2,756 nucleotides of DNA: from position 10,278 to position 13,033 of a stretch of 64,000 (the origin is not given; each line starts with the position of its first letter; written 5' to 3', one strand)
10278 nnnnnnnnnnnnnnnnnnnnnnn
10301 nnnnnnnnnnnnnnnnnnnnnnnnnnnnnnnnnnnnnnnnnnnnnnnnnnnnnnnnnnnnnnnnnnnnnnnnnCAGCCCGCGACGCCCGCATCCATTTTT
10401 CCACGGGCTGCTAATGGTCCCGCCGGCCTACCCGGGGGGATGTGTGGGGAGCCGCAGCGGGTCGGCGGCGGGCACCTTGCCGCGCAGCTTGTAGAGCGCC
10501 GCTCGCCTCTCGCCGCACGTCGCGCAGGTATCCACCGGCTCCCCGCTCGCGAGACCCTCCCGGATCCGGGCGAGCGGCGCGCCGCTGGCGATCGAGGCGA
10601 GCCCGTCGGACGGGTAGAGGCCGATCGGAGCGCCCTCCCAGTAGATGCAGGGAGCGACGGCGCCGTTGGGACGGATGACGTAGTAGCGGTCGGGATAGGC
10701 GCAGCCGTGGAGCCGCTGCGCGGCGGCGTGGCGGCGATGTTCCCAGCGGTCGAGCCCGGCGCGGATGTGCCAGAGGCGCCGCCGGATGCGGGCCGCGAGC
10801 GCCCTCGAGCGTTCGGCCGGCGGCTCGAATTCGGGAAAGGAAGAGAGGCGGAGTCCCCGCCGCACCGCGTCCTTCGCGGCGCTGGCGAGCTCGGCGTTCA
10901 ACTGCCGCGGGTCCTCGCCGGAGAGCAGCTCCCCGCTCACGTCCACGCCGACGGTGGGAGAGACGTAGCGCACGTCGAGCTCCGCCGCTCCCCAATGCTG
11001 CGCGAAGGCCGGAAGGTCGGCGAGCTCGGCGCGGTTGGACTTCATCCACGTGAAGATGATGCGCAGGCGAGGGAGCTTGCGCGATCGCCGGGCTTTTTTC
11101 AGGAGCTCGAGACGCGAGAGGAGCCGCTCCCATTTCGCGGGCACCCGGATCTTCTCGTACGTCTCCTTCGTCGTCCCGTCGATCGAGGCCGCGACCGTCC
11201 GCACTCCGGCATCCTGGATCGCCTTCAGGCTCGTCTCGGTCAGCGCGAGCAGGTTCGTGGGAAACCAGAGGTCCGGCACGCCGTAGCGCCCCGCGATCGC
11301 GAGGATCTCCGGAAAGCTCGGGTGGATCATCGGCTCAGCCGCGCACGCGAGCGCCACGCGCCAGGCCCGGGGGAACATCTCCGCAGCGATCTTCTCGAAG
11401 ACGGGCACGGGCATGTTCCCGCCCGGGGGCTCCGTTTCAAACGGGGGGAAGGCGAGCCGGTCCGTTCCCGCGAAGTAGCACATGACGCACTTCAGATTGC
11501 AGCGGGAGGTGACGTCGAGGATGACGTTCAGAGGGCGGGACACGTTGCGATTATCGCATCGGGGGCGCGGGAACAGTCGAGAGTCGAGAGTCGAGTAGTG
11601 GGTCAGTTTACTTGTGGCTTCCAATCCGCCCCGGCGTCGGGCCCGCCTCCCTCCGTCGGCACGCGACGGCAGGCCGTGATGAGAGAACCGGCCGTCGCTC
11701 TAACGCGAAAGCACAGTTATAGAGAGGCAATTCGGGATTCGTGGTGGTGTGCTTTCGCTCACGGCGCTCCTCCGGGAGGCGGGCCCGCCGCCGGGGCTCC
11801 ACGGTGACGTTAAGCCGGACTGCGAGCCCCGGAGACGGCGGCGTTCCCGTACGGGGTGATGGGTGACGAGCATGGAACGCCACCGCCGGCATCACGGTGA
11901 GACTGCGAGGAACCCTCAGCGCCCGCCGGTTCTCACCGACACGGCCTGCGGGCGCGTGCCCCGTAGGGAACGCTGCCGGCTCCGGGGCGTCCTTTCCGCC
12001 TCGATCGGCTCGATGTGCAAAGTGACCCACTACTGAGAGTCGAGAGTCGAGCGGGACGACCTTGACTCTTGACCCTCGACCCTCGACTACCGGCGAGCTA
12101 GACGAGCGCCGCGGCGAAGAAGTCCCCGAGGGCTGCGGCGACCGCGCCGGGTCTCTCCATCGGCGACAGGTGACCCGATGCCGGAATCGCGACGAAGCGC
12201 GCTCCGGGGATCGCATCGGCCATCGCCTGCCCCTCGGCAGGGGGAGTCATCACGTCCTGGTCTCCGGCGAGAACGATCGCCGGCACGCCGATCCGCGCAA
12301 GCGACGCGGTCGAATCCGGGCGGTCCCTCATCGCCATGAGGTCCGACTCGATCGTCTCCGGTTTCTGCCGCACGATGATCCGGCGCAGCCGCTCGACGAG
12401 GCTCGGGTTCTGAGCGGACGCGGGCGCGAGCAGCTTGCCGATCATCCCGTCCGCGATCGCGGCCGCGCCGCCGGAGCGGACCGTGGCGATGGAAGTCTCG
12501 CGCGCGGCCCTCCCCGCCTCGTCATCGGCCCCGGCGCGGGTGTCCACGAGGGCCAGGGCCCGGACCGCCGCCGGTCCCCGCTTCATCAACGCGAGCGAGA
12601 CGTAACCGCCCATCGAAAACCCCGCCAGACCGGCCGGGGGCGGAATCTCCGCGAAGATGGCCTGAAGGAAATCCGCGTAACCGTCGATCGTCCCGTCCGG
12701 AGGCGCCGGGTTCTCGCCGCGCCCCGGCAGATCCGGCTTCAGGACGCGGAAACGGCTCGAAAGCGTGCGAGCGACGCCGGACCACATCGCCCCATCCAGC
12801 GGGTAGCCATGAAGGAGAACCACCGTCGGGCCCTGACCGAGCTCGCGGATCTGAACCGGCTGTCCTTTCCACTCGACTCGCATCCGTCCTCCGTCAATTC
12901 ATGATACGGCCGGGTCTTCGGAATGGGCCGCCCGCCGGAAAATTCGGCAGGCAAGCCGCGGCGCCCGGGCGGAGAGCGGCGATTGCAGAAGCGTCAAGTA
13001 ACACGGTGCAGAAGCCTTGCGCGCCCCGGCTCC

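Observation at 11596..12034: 439-bp non-coding foldback element inserted into a heptad hairpin, flanked by a 17-nt duplication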

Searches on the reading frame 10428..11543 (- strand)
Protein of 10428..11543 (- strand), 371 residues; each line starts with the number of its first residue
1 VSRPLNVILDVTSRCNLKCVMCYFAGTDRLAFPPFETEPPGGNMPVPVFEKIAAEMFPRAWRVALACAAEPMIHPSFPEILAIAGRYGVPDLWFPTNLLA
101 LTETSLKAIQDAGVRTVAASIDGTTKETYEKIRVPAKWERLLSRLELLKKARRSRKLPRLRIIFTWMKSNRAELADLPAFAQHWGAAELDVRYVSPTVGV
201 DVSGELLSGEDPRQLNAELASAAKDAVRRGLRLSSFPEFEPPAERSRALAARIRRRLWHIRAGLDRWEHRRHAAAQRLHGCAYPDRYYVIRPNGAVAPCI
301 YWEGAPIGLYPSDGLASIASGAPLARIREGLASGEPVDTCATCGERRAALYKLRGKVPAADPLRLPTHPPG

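Call 19: find_related_loci(query=window:10428-11543:-, collection=genome_contigs, flank=10000)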
Query window:10428-11543:- (371 aa) in genome_contigs; peptide patterns used: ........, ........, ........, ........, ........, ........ (x = any residue, [..] = any of these).
138 stretches matched a pattern; 71 encode a relative of the query (tblastn E <= 1e-3); 68 distinct loci.
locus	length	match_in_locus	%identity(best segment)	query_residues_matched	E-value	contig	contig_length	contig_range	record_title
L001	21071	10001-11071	94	1-355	0e+0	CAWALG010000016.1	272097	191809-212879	MAG: uncultured Acidobacteriota bacterium isolate MFD02199.bin.2.50 genome assembly, contig: contig_24914, whole genome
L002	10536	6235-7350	86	1-369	0e+0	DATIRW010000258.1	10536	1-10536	MAG TPA_asm: Thermoanaerobaculia bacterium isolate SMAG_U15913 k141_305267, whole genome shotgun sequence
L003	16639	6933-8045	86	1-367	0e+0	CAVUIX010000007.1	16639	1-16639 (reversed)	MAG: uncultured Acidobacteriota bacterium isolate MFD02199.bin.2.111 genome assembly, contig: contig_18592, whole genome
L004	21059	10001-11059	87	1-351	0e+0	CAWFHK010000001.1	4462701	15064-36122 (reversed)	MAG: uncultured Acidobacteriota bacterium isolate MFD04944.bin.1.336 genome assembly, contig: contig_25364, whole genome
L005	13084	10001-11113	79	1-369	0e+0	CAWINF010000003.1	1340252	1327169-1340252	MAG: uncultured Acidobacteriota bacterium isolate MFD04944.bin.1.105 genome assembly, contig: contig_51356, whole genome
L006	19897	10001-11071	76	1-355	0e+0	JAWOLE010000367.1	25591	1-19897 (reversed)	MAG: Thermoanaerobaculia bacterium isolate bin_228 c_000041574460, whole genome shotgun sequence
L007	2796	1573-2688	76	1-368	0e+0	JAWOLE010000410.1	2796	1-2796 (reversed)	MAG: Thermoanaerobaculia bacterium isolate bin_228 c_000006241880, whole genome shotgun sequence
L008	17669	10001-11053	75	3-354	2e-176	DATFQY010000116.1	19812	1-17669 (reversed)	MAG TPA_asm: Thermoanaerobaculia bacterium isolate SMAG_U9343 k141_1757278, whole genome shotgun sequence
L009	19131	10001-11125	72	1-369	7e-173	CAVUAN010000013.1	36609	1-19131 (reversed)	MAG: uncultured Acidobacteriota bacterium isolate MFD02134.bin.2.200 genome assembly, contig: contig_34787, whole genome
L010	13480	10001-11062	72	3-354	3e-172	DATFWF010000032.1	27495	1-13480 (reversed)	MAG TPA_asm: Thermoanaerobaculia bacterium isolate SMAG_U9483 k141_16193724, whole genome shotgun sequence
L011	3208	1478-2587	71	3-368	1e-179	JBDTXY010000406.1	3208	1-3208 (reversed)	MAG: Acidobacteriota bacterium isolate cluster4_bin.127 NODE_161281_length_3208_cov_5.799239, whole genome shotgun seque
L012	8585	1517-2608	75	1-363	5e-169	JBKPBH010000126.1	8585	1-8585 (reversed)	MAG: Acidobacteriota bacterium isolate GB_EKS_MAG_00083 GB_EKS_000000979238, whole genome shotgun sequence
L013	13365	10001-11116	72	3-369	4e-168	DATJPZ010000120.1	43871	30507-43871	MAG TPA_asm: Thermoanaerobaculia bacterium isolate SMAG_U14926 k141_2598175, whole genome shotgun sequence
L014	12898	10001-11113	73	3-369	5e-168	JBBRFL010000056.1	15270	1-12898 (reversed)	MAG: Thermoanaerobaculia bacterium isolate Co_metawrap_2567 Cmw_2567_k141_7435779_length_15270_cov_24.9937, whole genome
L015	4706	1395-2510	71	3-369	1e-171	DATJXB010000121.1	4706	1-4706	MAG TPA_asm: Thermoanaerobaculia bacterium isolate SMAG_U15115 k141_1443392, whole genome shotgun sequence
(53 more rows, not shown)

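Call 69: search_protein_families(library=pfam, proteins=[window:10428-11543:-, L006:8946-9519:+], max_evalue=0.01)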
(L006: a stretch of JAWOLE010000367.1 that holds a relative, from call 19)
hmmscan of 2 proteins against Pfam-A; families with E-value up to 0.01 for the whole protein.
window:10428-11543:- (371 aa): 2 families
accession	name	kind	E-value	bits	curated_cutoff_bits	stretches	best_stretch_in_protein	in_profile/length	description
PF04055.27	Radical_SAM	-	1.2e-13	52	29.5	1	11-152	3-140/166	Radical SAM superfamily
PF13186.11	SPASM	-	3.9e-05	24.3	21.5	1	281-343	1-66/67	Iron-sulfur cluster-binding domain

L006:8946-9519:+ (191 aa): 0 families

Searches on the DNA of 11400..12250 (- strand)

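Call 4: search_rna_families(source=window, start=11400, end=12250, threshold=evalue, max_evalue=10, show_alignments=2)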
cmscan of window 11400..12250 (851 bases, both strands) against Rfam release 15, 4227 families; matches with E-value up to 10: 1.
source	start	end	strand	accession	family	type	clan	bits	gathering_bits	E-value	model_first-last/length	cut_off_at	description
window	11637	11677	-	RF03811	mir-1896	Gene; miRNA;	-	15.5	100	6.1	1-81/81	no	mir-1896 microRNA precursor family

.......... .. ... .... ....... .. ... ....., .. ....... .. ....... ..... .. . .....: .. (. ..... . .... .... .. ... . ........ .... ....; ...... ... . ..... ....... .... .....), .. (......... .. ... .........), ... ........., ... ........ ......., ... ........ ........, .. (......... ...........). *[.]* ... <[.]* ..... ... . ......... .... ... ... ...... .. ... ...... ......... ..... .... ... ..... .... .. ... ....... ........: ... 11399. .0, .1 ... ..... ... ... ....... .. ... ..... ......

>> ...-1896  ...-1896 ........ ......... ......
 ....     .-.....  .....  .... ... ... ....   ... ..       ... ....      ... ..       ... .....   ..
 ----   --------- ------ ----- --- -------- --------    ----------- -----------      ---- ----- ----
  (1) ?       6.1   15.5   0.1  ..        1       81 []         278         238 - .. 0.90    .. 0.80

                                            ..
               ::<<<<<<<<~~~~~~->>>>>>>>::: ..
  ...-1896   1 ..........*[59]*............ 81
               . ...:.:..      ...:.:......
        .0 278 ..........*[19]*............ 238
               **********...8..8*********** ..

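Call 65: search_dna_similar(query=window:11596-12034:-, collection=plasmids, mode=distant, max_evalue=0.001, max_rows=10)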
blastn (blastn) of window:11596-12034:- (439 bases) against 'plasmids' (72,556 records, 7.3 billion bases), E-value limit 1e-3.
No match.

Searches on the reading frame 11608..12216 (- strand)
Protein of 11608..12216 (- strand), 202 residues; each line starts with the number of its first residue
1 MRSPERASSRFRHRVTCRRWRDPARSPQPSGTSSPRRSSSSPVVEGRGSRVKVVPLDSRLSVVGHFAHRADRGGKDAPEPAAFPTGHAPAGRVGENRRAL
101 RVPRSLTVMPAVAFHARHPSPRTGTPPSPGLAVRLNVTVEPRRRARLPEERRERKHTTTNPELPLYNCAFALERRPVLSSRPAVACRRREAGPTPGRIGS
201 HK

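Call 69: search_protein_families(library=pfam, proteins=[window:11608-12216:-], max_evalue=0.01)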
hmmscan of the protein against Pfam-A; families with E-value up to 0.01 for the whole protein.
window:11608-12216:- (202 aa): 0 families

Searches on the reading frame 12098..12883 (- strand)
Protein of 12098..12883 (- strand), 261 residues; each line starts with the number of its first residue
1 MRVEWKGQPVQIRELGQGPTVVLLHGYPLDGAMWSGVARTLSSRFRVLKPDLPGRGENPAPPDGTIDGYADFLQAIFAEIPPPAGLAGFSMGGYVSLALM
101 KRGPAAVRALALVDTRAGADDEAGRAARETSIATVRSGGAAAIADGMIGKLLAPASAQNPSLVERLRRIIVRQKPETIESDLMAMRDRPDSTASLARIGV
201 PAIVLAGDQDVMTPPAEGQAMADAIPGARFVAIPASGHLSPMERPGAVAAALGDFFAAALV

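Call 17: find_encoding_contigs(protein=window:12098-12883:-, flank=10000, max_places=10)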
Protein window:12098-12883:- (261 aa): no gene with exactly this product is on record in the collection.

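Call 69: search_protein_families(library=pfam, proteins=[window:12098-12883:-], max_evalue=0.01)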
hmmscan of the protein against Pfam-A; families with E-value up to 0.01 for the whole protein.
window:12098-12883:- (261 aa): 8 families
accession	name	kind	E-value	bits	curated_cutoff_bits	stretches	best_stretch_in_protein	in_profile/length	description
PF12697.13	Abhydrolase_6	-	3.2e-24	87.2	26.3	1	21-251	1-217/217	Alpha/beta hydrolase family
PF00561.26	Abhydrolase_1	-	5.7e-24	85.6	25.8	1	19-245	1-245/245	alpha/beta hydrolase fold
PF12146.15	Hydrolase_4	-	1.4e-08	34.8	27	1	20-234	6-228/239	Serine aminopeptidase, S33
PF08386.16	Abhydrolase_4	-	0.00017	22.1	21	1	199-256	34-91/103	TAP-like protein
PF03096.20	Ndr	-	0.00037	19.8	23.3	1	88-256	105-276/283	Ndr family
PF06821.19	Ser_hydrolase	-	0.0018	18.7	22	0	179-240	95-155/172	Serine hydrolase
PF03959.19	FSH1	-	0.0038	17.4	21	0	194-244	155-205/211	Serine hydrolase (FSH1)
PF00975.26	Thioesterase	-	0.0048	17.6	26.4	1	36-125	18-114/226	Thioesterase domain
